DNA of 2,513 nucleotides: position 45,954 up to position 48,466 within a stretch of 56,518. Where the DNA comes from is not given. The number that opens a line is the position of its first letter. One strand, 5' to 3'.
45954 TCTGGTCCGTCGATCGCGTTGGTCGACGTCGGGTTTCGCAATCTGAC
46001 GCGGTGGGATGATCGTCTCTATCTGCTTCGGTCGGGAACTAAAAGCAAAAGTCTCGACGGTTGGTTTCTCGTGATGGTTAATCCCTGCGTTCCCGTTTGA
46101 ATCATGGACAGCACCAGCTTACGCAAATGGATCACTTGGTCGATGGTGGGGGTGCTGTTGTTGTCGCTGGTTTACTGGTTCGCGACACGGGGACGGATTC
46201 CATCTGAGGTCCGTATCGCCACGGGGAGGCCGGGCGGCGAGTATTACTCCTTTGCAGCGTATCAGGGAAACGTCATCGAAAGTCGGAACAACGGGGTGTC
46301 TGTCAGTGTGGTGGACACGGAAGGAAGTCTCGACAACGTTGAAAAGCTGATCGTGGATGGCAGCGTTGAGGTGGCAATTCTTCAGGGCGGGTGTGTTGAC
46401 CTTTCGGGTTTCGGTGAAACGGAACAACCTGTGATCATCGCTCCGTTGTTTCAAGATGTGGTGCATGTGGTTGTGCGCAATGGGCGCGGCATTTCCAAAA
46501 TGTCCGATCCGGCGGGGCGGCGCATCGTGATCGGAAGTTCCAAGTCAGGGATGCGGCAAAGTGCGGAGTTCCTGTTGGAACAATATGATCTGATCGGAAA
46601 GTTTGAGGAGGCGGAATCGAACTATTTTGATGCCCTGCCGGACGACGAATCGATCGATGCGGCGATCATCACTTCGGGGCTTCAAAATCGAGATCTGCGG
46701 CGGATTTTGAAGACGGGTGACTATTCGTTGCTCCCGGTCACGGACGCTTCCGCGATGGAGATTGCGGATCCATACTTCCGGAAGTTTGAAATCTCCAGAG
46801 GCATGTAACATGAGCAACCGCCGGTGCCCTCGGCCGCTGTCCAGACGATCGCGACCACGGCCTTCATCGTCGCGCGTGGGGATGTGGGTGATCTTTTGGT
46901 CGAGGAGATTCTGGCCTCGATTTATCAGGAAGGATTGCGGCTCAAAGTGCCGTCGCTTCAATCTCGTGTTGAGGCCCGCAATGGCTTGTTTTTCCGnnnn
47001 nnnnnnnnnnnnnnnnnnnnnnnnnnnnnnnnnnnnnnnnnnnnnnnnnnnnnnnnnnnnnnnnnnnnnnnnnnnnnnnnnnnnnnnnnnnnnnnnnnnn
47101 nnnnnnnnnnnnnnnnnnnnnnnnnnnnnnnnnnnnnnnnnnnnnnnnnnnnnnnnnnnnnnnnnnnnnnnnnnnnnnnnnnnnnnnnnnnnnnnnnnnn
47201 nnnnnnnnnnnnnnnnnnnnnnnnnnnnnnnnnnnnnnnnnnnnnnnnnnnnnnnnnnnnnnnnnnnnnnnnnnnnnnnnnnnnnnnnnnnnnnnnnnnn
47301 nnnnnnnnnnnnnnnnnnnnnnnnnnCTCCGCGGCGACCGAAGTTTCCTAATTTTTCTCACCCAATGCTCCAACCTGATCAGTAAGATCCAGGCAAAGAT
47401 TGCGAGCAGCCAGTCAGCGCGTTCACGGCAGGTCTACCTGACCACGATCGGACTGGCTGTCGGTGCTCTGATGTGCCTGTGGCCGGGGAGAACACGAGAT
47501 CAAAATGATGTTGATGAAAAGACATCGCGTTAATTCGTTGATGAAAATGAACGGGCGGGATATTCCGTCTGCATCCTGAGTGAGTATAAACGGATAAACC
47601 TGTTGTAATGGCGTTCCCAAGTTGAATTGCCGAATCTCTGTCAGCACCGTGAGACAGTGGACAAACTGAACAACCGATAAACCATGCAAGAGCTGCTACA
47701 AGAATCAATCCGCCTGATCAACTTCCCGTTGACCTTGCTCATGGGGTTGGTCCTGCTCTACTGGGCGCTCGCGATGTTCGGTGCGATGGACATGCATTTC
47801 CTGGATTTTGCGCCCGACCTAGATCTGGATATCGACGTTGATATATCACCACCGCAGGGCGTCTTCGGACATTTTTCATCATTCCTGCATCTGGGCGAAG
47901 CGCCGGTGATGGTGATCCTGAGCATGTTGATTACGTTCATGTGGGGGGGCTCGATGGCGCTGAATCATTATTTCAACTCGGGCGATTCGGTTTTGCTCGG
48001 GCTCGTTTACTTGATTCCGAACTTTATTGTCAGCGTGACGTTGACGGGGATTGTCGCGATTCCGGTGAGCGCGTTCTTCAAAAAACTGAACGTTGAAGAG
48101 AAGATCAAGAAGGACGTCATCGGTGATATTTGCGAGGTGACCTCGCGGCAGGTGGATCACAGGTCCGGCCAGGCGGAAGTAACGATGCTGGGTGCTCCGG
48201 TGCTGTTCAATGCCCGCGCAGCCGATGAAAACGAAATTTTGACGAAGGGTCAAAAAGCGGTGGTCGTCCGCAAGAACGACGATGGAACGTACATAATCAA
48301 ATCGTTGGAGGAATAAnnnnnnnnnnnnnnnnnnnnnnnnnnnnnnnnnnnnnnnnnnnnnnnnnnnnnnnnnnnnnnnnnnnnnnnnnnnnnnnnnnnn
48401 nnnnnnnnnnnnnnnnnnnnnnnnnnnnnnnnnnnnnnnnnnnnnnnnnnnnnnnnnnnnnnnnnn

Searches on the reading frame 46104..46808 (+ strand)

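Call 12: search_protein_families(library=pfam, proteins=[window:46104-46808:+])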
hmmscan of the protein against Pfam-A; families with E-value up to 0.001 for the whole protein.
window:46104-46808:+ (234 aa): 1 family
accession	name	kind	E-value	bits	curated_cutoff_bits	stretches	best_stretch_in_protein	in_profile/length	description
PF16868.10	NMT1_3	-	1.8e-19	70.9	27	1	38-232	1-211/289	NMT1-like family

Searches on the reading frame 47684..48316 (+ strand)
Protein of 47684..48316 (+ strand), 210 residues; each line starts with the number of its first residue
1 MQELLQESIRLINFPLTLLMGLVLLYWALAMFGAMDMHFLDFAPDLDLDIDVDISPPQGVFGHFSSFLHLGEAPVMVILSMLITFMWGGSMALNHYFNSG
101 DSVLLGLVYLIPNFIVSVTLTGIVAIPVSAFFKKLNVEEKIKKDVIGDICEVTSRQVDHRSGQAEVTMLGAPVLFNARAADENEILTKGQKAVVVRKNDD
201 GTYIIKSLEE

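Call 12: search_protein_families(library=pfam, proteins=[window:47684-48316:+])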
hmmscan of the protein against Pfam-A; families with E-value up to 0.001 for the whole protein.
window:47684-48316:+ (210 aa): 1 family
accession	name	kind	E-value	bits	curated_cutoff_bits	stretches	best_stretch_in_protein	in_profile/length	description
PF21001.2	YqiJ_N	-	7.7e-06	26.5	23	1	16-121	8-115/116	Inner membrane protein YqiJ, N-terminal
